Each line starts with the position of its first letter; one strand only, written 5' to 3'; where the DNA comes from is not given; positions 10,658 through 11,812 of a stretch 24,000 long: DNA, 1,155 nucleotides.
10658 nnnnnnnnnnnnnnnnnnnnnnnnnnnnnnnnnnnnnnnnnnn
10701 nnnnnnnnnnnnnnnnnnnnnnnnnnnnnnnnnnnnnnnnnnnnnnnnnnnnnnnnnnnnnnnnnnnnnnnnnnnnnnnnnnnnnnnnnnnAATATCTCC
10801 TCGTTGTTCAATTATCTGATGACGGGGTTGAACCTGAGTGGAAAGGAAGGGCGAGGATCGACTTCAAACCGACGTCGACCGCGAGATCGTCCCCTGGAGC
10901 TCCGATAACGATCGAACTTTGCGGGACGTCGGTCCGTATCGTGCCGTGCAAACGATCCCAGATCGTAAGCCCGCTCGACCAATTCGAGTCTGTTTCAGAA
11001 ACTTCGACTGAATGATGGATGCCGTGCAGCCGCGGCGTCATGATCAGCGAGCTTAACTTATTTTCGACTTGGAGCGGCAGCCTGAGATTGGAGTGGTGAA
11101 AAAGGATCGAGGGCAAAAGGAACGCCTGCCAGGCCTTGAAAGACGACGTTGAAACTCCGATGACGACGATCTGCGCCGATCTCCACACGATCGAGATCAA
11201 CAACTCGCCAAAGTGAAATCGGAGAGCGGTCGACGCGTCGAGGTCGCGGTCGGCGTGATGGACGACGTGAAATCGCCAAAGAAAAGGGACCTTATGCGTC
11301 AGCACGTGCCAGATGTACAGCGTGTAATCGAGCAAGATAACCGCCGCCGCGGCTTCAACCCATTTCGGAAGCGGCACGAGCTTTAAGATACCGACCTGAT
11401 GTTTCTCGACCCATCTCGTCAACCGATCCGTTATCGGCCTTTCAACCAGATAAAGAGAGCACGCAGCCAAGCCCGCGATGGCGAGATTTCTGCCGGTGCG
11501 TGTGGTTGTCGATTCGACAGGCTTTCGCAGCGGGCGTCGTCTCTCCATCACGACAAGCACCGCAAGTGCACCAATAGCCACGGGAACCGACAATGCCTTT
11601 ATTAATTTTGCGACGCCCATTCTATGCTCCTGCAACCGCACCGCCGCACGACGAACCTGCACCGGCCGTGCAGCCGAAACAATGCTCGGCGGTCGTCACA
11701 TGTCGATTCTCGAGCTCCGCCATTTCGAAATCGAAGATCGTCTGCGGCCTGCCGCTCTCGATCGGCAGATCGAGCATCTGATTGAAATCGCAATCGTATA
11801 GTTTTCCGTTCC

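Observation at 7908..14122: Seven-gene arsenosugar-type (ArsM/ArsS) cluster with extra lipid- and redox-type enzymes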

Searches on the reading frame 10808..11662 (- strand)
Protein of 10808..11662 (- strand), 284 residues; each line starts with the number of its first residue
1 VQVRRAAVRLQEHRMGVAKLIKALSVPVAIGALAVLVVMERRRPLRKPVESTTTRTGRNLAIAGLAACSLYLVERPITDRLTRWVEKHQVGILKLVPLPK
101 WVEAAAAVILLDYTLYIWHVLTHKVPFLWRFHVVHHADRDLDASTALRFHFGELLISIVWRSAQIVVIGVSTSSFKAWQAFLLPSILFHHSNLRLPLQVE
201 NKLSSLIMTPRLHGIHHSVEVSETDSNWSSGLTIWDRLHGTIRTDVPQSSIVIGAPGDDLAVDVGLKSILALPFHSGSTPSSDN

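Call 3: search_protein_families(library=ncbifam, proteins=[window:10808-11662:-], max_evalue=0.001)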
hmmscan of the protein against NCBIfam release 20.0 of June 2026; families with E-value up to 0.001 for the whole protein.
window:10808-11662:- (284 aa): 1 family
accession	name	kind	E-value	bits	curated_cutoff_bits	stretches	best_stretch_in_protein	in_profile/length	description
NF052566.1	OrLpdHdlsOlsERhiz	equivalog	4e-20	72.3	475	1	98-274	113-283/293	ornithine lipid hydroxylase OlsE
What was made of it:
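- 10808..11620 (-): Membrane di-iron hydroxylase/desaturase of the FA_hydroxylase superfamily, 270 aa (284 aa if it starts at the GTG at 11662). Call 3: the nearest curated family, OlsE, gives only 72 bits against a 475 cut-off.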

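Call 4: search_protein_families(library=pfam, proteins=[window:10808-11662:-], max_evalue=0.001)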
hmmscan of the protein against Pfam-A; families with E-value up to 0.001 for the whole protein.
window:10808-11662:- (284 aa): 1 family
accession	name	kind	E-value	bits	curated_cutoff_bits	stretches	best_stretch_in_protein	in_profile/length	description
PF04116.19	FA_hydroxylase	-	3.6e-22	79.6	31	1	105-241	2-132/132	Fatty acid hydroxylase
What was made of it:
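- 10808..11620 (-): Call 4: PF04116 scores 79.6 bits.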

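Call 10: find_homologous_proteins(query=window:10808-11662:-)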
Query window:10808-11662:- (284 aa): 7162 proteins with E <= 0.001 among 8000 candidates; the best 120 are listed.
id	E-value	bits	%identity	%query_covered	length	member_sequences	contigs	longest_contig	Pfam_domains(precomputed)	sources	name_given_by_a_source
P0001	2.4e-173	593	100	95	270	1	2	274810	PF04116.20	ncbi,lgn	-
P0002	3.3e-154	530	88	95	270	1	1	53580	PF04116.20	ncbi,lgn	ncbi:MAG: sterol desaturase family protein [Acidobacteriota bacterium]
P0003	3.7e-154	530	88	95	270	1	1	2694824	PF04116.20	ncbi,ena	-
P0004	3.3e-109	383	64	92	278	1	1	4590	PF04116.20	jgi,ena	-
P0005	1.2e-108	381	63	92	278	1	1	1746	PF04116.20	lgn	-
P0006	1.6e-108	380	63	91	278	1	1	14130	PF04116.20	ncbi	-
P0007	1.6e-108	380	61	93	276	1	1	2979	PF04116.20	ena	-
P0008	4.8e-108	379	63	93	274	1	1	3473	PF04116.20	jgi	jgi:sterol desaturase/sphingolipid hydroxylase (fatty acid hydroxylase superfamily)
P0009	4.8e-108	379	63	91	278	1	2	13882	PF04116.20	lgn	-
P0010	6.1e-108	378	64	92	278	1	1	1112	PF04116.20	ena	-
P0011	7.1e-108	378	64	92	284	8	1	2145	PF04116.20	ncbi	-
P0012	7.2e-108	378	65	90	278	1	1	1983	PF04116.20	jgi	jgi:sterol desaturase/sphingolipid hydroxylase (fatty acid hydroxylase superfamily)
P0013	1.0e-107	378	63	91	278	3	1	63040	PF04116.20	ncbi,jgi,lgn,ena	-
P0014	1.3e-107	377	63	92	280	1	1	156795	PF04116.20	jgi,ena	-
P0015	2.4e-107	377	65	92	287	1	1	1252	PF04116.20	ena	-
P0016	2.9e-107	376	63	92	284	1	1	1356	PF04116.20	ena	-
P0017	3.2e-107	376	63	91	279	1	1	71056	PF04116.20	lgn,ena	-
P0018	4.2e-107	376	64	92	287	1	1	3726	PF04116.20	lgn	-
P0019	5.5e-107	375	63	91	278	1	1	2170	PF04116.20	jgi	jgi:sterol desaturase/sphingolipid hydroxylase (fatty acid hydroxylase superfamily)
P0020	7.9e-107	375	63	92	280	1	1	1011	PF04116.20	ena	-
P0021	8.2e-107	375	62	91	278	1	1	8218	PF04116.20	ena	-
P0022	9.3e-107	375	63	92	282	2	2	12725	PF04116.20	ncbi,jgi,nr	ncbi:MAG: sterol desaturase family protein [Acidobacteria bacterium]|jgi:sterol desaturase/sphingoli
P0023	1.1e-106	374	63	91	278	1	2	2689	PF04116.20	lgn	-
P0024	1.3e-106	374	61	95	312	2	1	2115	PF04116.20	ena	-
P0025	1.3e-106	374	63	91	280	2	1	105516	PF04116.20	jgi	jgi:sterol desaturase/sphingolipid hydroxylase (fatty acid hydroxylase superfamily)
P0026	1.7e-106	374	63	92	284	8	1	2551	PF04116.20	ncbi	-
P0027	1.7e-106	374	60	93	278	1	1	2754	PF04116.20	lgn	-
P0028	1.7e-106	374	60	93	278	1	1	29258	PF04116.20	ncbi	ncbi:MAG: sterol desaturase family protein [Pyrinomonadaceae bacterium]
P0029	2.6e-106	373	62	92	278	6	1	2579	PF04116.20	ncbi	-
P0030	5.4e-106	372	63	91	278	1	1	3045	PF04116.20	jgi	-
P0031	5.9e-106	372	63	91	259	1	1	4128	PF04116.20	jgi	jgi:sterol desaturase/sphingolipid hydroxylase (fatty acid hydroxylase superfamily)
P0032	6.8e-106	372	62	92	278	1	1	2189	PF04116.20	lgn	-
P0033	6.9e-106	372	63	92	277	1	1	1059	PF04116.20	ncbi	-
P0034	8.8e-106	371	61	92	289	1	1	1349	PF04116.20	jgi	jgi:sterol desaturase/sphingolipid hydroxylase (fatty acid hydroxylase superfamily)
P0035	8.9e-106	371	62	91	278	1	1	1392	PF04116.20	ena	-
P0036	1.1e-105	371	62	92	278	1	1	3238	PF04116.20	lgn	-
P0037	1.1e-105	371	60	94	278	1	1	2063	PF04116.20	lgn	-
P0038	1.5e-105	371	62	91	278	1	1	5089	PF04116.20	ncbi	-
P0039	1.5e-105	371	62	92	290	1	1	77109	PF04116.20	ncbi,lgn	ncbi:MAG: sterol desaturase family protein [Pyrinomonadaceae bacterium]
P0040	1.7e-105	370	63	91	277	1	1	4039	PF04116.20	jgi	-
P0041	1.7e-105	370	59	92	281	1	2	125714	PF04116.20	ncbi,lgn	-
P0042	1.8e-105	370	60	93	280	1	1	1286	PF04116.20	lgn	-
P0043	1.9e-105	370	61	92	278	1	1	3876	PF04116.20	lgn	-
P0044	2.0e-105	370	61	94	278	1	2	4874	PF04116.20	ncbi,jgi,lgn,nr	ncbi:MAG TPA: sterol desaturase family protein [Pyrinomonadaceae bacterium]|jgi:sterol desaturase/sp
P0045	2.1e-105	370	63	92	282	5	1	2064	PF04116.20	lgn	-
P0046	2.3e-105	370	59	94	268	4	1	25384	PF04116.20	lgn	-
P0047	3.1e-105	370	62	92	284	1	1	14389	PF04116.20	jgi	jgi:sterol desaturase/sphingolipid hydroxylase (fatty acid hydroxylase superfamily)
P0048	4.4e-105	369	62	93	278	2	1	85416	PF04116.20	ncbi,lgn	ncbi:MAG TPA: sterol desaturase family protein [Pyrinomonadaceae bacterium]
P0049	5.9e-105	369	62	92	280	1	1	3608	PF04116.20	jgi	jgi:sterol desaturase/sphingolipid hydroxylase (fatty acid hydroxylase superfamily)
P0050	6.9e-105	368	62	93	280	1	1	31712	PF04116.20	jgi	jgi:sterol desaturase/sphingolipid hydroxylase (fatty acid hydroxylase superfamily)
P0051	7.4e-105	368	63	92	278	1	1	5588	PF04116.20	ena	-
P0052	7.4e-105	368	61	92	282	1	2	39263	PF04116.20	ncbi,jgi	jgi:sterol desaturase/sphingolipid hydroxylase (fatty acid hydroxylase superfamily)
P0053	7.7e-105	368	63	91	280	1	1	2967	PF04116.20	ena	-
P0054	7.7e-105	368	61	93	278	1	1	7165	PF04116.20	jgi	jgi:sterol desaturase/sphingolipid hydroxylase (fatty acid hydroxylase superfamily)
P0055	8.9e-105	368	61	92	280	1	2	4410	PF04116.20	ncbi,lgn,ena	-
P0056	1.2e-104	368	62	92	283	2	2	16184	PF04116.20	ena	-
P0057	1.7e-104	367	62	89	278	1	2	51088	PF04116.20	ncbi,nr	ncbi:MAG: sterol desaturase family protein [Acidobacteria bacterium]|nr:sterol desaturase family pro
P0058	1.9e-104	367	63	92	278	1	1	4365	PF04116.20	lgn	-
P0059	1.9e-104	367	60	93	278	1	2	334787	PF04116.20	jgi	jgi:sterol desaturase/sphingolipid hydroxylase (fatty acid hydroxylase superfamily)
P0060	2.4e-104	367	62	92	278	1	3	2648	PF04116.20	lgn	-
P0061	3.3e-104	366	62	93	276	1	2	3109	PF04116.20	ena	-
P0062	3.5e-104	366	59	94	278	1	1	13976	PF04116.20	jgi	jgi:sterol desaturase/sphingolipid hydroxylase (fatty acid hydroxylase superfamily)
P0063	4.0e-104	366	60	95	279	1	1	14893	PF04116.20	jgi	jgi:sterol desaturase/sphingolipid hydroxylase (fatty acid hydroxylase superfamily)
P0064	4.7e-104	366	59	94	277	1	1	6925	PF04116.20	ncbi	-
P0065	4.9e-104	366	62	92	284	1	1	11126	PF04116.20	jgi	jgi:sterol desaturase/sphingolipid hydroxylase (fatty acid hydroxylase superfamily)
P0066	5.0e-104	366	59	95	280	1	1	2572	PF04116.20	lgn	-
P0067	5.6e-104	365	62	92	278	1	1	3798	PF04116.20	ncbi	-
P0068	6.4e-104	365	60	93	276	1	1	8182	PF04116.20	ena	-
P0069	7.4e-104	365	60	93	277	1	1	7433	PF04116.20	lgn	-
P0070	7.6e-104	365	62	91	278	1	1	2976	PF04116.20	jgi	-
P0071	9.0e-104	365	62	91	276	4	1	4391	PF04116.20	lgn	-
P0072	1.0e-103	365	61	92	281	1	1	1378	PF04116.20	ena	-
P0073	1.0e-103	365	61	92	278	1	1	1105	PF04116.20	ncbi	-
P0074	1.0e-103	365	61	92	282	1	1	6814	PF04116.20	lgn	-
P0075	1.1e-103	364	62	92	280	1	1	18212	PF04116.20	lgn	-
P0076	1.3e-103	364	60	91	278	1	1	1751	PF04116.20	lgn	-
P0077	1.4e-103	364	61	92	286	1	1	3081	PF04116.20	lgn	-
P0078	1.5e-103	364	61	91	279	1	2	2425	PF04116.20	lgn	-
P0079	1.5e-103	364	62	91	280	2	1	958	PF04116.20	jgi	-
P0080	1.5e-103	364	62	92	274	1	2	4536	PF04116.20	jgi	jgi:sterol desaturase/sphingolipid hydroxylase (fatty acid hydroxylase superfamily)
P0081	1.6e-103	364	62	92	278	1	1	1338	PF04116.20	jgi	-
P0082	1.9e-103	364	61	92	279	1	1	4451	PF04116.20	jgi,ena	-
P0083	1.9e-103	364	61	92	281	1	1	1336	PF04116.20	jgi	-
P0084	2.0e-103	364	59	92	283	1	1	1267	PF04116.20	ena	-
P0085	2.4e-103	363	62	92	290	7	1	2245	PF04116.20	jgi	jgi:sterol desaturase/sphingolipid hydroxylase (fatty acid hydroxylase superfamily)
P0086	2.5e-103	363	62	92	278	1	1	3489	PF04116.20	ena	-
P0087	2.6e-103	363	61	92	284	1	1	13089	PF04116.20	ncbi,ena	-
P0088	2.7e-103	363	62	92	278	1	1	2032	PF04116.20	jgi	jgi:sterol desaturase/sphingolipid hydroxylase (fatty acid hydroxylase superfamily)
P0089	3.1e-103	363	62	91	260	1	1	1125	PF04116.20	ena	-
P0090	3.3e-103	363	62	92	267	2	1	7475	PF04116.20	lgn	-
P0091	3.3e-103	363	62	90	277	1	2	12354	PF04116.20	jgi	jgi:sterol desaturase/sphingolipid hydroxylase (fatty acid hydroxylase superfamily)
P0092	3.4e-103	363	61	92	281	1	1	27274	PF04116.20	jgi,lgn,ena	-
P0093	3.5e-103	363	62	90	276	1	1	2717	PF04116.20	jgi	jgi:sterol desaturase/sphingolipid hydroxylase (fatty acid hydroxylase superfamily)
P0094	3.8e-103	363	61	92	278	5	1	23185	PF04116.20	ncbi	-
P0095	4.0e-103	363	66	85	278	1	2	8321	PF04116.20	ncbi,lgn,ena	-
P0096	4.3e-103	363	62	91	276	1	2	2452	PF04116.20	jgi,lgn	jgi:sterol desaturase/sphingolipid hydroxylase (fatty acid hydroxylase superfamily)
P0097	4.3e-103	363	60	93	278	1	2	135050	PF04116.20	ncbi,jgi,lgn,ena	ncbi:MAG TPA: sterol desaturase family protein [Pyrinomonadaceae bacterium]|jgi:sterol desaturase/sp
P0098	5.3e-103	362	61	93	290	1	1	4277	PF04116.20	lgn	-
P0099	5.7e-103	362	59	95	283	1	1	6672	PF04116.20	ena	-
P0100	6.2e-103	362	60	93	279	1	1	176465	PF04116.20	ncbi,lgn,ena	-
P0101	6.3e-103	362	58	94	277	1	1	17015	PF04116.20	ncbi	ncbi:MAG: sterol desaturase family protein [Pyrinomonadaceae bacterium]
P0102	7.2e-103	362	60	91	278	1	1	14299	PF04116.20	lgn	-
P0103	7.3e-103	362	61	92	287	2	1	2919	PF04116.20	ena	-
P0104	7.9e-103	362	61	92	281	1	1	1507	PF04116.20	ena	-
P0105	8.4e-103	362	59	93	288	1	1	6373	PF04116.20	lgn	-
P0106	9.2e-103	362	61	92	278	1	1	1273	PF04116.20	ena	-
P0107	1.1e-102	361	61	92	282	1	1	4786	PF04116.20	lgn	-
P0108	1.2e-102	361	62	91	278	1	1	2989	PF04116.20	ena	-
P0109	1.2e-102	361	63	92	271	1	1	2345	PF04116.20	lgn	-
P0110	1.5e-102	361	59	93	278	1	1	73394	PF04116.20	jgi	jgi:sterol desaturase/sphingolipid hydroxylase (fatty acid hydroxylase superfamily)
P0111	1.6e-102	361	61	92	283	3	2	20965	PF04116.20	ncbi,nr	ncbi:MAG: sterol desaturase family protein [Acidobacteria bacterium]|nr:sterol desaturase family pro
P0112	2.0e-102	360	61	92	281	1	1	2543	PF04116.20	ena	-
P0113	2.1e-102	360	63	92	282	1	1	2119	PF04116.20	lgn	-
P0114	2.2e-102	360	62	92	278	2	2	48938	PF04116.20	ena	-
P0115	2.5e-102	360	60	92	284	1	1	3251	PF04116.20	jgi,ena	-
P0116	3.2e-102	360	62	92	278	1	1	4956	PF04116.20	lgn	-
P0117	3.3e-102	360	62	92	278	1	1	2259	PF04116.20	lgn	-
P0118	3.4e-102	360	63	92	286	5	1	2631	PF04116.20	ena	-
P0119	3.7e-102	360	61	92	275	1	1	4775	PF04116.20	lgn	-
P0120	4.2e-102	359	60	92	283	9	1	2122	PF04116.20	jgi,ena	-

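Call 12: find_encoding_contigs(protein=P0003, flank=10000, max_places=3)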
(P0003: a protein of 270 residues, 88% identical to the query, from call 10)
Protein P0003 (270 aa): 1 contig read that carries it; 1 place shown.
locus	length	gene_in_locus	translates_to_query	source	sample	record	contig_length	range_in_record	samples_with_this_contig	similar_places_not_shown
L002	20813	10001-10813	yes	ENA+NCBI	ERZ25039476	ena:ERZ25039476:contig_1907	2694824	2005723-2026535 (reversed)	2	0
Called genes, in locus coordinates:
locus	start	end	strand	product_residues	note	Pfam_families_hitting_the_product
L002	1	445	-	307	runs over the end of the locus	PF04087:DUF389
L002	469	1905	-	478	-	PF02812:ELFV_dehydrog_N, PF00208:ELFV_dehydrog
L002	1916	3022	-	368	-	PF17667:Pkinase_fungal (faint), PF00069:Pkinase, PF01636:APH (faint), PF07714:PK_Tyr_Ser-Thr, PF03109:ABC1 (weak)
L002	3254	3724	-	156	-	-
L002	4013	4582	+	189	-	PF04542:Sigma70_r2, PF08281:Sigma70_r4_2, PF04545:Sigma70_r4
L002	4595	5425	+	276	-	PF13490:zf-HC2 (faint)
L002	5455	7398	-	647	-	PF01558:POR, PF01855:POR_N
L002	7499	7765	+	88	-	-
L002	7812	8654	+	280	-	PF13847:Methyltransf_31, PF08241:Methyltransf_11, PF13649:Methyltransf_25 (weak)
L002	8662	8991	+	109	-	PF02627:CMD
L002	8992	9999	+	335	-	PF04055:Radical_SAM (weak), PF12345:DUF3641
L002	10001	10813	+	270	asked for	PF04116:FA_hydroxylase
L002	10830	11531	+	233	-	PF00535:Glycos_transf_2, PF13641:Glyco_tranf_2_3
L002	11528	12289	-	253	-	PF01983:CofC (weak), PF09837:DUF2064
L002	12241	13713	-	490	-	PF01134:GIDA (weak), PF01262:AlaDh_PNT_C (faint), PF07992:Pyr_redox_2, PF12831:FAD_oxidored, PF13450:NAD_binding_8 (faint), PF13738:Pyr_redox_3, PF00070:Pyr_redox, PF02852:Pyr_redox_dim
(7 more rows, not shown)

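Call 13: find_encoding_contigs(protein=P0059, flank=10000, max_places=3)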
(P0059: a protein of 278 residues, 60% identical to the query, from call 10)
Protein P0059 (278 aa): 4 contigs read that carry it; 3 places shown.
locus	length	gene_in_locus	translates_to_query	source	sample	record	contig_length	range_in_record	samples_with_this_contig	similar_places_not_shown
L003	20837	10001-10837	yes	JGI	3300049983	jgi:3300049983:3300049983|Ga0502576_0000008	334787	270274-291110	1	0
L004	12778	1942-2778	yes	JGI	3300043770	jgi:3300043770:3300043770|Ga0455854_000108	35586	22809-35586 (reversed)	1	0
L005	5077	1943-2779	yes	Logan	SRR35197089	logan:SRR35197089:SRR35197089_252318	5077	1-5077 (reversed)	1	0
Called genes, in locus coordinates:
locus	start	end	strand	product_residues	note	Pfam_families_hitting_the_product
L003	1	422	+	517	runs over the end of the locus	PF05222:AlaDh_PNT_N, PF01262:AlaDh_PNT_C, PF12769:PNTB_4TM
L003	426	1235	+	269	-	-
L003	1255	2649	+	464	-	PF02233:PNTB, PF00205:TPP_enzyme_M (faint)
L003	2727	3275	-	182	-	PF04972:BON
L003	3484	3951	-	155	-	PF00588:SpoU_methylase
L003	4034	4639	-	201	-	-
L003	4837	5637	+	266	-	-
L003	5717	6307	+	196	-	-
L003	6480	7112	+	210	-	PF07638:Sigma70_ECF (weak), PF12645:HTH_16 (weak), PF04542:Sigma70_r2, PF08281:Sigma70_r4_2, PF04545:Sigma70_r4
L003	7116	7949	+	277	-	PF17820:PDZ_6 (weak)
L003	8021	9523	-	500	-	-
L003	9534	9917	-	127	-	-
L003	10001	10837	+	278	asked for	PF04116:FA_hydroxylase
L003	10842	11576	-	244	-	PF01983:CofC, PF09837:DUF2064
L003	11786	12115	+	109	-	PF02627:CMD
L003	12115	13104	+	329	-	PF04055:Radical_SAM, PF12345:DUF3641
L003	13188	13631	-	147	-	-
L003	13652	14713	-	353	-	PF01207:Dus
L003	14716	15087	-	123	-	PF01850:PIN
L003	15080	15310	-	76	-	-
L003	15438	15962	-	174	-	PF16267:DUF4920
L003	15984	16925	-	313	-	PF03544:TonB_C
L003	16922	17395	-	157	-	PF19453:DUF5991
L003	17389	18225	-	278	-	-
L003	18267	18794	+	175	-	-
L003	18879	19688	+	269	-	-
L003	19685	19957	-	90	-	PF01479:S4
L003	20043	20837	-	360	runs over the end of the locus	PF13623:SurA_N_2 (weak), PF13624:SurA_N_3, PF13145:Rotamase_2, PF13616:Rotamase_3 (weak), PF00639:Rotamase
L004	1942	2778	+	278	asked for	PF04116:FA_hydroxylase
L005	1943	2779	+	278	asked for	PF04116:FA_hydroxylase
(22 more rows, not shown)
